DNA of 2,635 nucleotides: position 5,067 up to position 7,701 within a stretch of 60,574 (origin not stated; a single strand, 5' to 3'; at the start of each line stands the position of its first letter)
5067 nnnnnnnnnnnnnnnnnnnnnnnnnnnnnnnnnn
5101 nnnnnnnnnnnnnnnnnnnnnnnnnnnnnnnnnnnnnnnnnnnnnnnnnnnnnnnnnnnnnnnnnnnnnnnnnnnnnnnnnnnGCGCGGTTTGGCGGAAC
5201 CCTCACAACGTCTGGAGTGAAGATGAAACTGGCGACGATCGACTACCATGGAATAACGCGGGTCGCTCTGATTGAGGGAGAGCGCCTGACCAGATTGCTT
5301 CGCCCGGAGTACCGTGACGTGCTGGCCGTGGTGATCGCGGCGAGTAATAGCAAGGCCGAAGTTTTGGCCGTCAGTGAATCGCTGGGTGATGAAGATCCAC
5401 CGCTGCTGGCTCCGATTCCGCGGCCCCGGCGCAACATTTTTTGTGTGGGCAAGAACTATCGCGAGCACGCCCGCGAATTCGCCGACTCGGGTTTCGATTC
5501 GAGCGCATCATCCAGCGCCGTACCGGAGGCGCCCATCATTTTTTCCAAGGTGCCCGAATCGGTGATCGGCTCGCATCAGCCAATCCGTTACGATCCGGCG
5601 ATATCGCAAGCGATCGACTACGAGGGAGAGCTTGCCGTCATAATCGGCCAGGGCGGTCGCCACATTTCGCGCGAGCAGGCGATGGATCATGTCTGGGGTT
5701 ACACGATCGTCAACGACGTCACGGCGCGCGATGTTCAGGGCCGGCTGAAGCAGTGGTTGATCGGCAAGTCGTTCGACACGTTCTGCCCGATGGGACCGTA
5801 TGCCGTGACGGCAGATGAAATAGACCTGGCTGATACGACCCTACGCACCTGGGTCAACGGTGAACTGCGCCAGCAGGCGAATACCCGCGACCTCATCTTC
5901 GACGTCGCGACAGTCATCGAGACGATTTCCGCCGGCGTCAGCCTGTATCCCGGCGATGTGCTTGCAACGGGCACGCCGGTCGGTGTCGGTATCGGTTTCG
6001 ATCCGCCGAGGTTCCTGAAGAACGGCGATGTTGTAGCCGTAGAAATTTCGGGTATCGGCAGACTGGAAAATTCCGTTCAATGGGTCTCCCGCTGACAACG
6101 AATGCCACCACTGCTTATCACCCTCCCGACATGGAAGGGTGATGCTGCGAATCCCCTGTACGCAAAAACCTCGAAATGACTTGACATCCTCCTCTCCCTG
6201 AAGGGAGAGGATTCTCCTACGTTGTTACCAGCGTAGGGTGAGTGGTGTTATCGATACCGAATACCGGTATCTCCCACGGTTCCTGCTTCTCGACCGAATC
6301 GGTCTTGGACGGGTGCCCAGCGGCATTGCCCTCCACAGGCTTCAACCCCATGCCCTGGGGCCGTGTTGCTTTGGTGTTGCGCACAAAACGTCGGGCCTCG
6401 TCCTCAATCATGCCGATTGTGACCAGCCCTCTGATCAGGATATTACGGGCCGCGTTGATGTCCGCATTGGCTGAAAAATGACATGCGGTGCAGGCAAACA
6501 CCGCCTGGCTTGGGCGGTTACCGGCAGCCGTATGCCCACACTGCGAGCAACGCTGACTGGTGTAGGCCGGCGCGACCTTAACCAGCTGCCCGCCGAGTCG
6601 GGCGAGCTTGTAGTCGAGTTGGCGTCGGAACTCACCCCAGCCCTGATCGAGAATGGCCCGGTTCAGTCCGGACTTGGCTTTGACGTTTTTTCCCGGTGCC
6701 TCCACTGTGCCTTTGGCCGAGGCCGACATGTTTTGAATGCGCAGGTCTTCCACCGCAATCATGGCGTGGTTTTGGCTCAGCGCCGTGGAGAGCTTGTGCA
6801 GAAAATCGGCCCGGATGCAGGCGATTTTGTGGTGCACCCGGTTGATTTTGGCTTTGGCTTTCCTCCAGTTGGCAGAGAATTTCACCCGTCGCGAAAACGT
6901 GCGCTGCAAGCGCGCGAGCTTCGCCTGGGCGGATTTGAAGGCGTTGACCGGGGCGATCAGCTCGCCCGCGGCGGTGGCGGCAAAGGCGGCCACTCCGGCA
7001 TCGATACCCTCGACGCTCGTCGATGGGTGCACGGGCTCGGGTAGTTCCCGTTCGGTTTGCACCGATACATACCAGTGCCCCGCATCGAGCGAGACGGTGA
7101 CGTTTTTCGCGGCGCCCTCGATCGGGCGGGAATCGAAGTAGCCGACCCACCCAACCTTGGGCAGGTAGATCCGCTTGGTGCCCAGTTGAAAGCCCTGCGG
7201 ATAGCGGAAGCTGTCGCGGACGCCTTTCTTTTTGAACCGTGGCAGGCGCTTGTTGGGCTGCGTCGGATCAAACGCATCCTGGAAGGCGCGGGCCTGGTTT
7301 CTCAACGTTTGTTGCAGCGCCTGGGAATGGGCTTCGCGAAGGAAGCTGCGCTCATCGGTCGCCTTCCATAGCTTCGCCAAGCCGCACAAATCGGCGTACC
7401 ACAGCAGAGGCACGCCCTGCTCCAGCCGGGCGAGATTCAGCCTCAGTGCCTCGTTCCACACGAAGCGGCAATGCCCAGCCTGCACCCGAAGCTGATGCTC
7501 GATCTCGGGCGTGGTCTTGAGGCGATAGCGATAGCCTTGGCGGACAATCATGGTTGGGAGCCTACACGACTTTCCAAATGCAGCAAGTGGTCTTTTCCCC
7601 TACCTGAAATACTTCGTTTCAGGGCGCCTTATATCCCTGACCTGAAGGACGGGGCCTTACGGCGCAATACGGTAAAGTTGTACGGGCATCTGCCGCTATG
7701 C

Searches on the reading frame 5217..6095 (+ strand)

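Call 88: search_protein_families(library=pfam, proteins=[window:5217-6095:+], max_evalue=0.00001)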
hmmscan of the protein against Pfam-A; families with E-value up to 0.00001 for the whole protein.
window:5217-6095:+ (292 aa): 1 family
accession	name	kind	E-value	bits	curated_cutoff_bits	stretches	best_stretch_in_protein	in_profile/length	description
PF01557.24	FAA_hydrolase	-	6.8e-74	248.6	23.9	1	74-288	2-214/214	Fumarylacetoacetate (FAA) hydrolase C-terminal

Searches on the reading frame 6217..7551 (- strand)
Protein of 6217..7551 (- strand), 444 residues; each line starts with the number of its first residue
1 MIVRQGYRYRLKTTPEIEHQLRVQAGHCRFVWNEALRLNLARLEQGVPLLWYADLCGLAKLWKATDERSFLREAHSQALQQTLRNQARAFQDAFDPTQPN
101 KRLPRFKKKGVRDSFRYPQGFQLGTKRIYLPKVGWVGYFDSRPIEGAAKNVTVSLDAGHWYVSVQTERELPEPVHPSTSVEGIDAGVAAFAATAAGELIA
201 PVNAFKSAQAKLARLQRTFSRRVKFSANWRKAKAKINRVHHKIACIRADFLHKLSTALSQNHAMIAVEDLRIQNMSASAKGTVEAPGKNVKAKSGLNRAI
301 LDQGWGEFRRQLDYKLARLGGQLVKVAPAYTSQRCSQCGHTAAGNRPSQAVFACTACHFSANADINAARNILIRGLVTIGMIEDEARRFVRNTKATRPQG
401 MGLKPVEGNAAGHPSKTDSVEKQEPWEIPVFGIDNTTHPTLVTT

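Call 7: search_protein_families(library=pfam, proteins=[window:6217-7551:-])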
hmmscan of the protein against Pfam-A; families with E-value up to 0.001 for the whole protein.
window:6217-7551:- (444 aa): 3 families
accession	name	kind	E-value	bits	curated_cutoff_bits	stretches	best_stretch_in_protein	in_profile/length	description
PF01385.25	OrfB_IS605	-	9.6e-27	94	30.5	1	164-277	2-118/120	Probable transposase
PF07282.18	Cas12f1-like_TNB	-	1.5e-23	83.2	26.3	1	305-371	1-60/60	Cas12f1-like, TNB domain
PF12323.14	HTH_OrfB_IS605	-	4e-13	49.1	21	1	1-46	1-45/47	Helix-turn-helix domain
